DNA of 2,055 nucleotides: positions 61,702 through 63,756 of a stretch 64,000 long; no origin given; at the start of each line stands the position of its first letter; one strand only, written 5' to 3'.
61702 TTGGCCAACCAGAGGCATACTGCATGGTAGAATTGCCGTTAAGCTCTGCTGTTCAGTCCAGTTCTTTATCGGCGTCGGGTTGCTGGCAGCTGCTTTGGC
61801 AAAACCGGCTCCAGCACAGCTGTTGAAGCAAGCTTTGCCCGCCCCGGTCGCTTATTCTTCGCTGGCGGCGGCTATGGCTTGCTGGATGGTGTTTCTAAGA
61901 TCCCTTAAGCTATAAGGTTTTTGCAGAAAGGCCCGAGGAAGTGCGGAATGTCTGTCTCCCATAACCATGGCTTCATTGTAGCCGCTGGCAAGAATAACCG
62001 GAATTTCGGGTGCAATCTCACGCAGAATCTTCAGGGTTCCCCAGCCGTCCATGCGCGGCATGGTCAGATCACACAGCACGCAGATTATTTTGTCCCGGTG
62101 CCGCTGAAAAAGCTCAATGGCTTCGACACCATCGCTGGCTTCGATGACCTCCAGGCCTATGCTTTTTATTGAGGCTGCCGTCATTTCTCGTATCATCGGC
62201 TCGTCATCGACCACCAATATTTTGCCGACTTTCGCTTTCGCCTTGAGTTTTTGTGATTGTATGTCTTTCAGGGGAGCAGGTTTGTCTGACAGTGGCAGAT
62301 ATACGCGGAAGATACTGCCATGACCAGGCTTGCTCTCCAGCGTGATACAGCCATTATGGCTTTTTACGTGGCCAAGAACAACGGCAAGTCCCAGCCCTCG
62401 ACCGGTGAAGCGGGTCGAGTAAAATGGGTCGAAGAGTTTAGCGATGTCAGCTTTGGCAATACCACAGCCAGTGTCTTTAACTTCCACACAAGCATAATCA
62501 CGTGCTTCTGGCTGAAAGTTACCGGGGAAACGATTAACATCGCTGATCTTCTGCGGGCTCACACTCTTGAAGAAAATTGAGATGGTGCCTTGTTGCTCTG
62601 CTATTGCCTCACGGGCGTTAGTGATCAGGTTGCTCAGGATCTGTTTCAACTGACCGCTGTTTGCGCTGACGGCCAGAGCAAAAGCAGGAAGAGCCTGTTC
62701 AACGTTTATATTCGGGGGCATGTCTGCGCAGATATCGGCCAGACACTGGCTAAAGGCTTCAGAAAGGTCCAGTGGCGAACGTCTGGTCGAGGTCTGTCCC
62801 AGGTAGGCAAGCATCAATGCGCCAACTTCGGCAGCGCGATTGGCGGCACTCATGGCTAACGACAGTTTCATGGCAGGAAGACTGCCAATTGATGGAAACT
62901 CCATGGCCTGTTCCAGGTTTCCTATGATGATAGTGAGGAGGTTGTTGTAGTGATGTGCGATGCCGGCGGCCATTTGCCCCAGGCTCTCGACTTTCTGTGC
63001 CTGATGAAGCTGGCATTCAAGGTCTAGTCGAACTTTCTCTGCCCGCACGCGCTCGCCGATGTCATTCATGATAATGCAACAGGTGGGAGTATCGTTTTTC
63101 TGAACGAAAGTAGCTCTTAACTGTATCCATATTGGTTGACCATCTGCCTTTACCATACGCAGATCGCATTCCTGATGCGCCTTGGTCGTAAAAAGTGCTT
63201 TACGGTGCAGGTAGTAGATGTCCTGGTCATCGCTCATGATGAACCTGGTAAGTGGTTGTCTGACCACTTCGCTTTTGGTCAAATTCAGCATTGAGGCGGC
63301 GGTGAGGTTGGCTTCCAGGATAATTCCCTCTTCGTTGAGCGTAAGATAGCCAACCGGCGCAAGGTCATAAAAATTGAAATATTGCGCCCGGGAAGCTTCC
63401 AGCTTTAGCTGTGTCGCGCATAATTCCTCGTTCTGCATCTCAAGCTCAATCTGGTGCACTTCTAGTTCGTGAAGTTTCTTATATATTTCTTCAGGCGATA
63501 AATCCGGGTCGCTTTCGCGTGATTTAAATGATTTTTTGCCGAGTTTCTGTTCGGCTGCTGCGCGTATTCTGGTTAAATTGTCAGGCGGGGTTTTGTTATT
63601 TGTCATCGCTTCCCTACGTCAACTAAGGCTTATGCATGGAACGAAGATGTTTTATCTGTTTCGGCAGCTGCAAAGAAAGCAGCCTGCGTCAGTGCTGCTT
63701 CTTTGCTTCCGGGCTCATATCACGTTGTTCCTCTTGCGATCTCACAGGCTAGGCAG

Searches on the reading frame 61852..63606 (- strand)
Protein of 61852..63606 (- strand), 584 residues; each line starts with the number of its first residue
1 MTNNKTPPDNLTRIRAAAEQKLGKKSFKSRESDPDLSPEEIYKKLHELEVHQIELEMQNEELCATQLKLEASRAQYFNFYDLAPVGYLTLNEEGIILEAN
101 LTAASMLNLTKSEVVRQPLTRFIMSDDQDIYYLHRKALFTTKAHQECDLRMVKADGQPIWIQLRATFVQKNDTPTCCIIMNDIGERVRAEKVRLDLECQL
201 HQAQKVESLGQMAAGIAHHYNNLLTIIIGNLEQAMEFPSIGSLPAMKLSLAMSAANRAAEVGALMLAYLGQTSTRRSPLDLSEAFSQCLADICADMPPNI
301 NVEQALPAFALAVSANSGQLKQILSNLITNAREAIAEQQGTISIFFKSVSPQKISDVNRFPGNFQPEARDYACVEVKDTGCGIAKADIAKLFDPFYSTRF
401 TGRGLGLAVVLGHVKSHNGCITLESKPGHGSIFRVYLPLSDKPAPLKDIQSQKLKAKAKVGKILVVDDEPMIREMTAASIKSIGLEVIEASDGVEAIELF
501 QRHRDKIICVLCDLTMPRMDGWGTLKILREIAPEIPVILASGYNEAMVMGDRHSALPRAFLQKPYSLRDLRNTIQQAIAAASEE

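Call 68: find_encoding_contigs(protein=window:61852-63606:-, flank=10000, max_places=1)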
Protein window:61852-63606:- (584 aa): 11 contigs read that carry it; 1 place shown.
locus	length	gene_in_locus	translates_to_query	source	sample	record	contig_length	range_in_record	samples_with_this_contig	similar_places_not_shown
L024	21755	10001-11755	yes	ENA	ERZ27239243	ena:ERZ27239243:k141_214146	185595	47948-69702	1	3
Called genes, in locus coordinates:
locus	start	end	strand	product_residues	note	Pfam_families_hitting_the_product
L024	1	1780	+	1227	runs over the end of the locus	PF00873:ACR_tran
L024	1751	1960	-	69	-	-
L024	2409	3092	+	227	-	PF13391:HNH_2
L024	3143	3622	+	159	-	PF00583:Acetyltransf_1, PF13673:Acetyltransf_10, PF13508:Acetyltransf_7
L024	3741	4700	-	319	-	PF13673:Acetyltransf_10 (weak), PF00583:Acetyltransf_1, PF08445:FR47, PF13508:Acetyltransf_7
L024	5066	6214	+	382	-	-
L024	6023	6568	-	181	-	PF13490:zf-HC2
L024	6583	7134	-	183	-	PF04542:Sigma70_r2, PF08281:Sigma70_r4_2, PF04545:Sigma70_r4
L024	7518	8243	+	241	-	-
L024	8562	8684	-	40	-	-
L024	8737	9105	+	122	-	PF04993:TfoX_N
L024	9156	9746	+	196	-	-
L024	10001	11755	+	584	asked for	PF00989:PAS, PF13426:PAS_9, PF08447:PAS_3 (weak), PF02518:HATPase_c, PF00072:Response_reg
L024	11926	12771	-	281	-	PF02678:Pirin, PF05726:Pirin_C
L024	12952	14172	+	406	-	PF06224:AlkZ-like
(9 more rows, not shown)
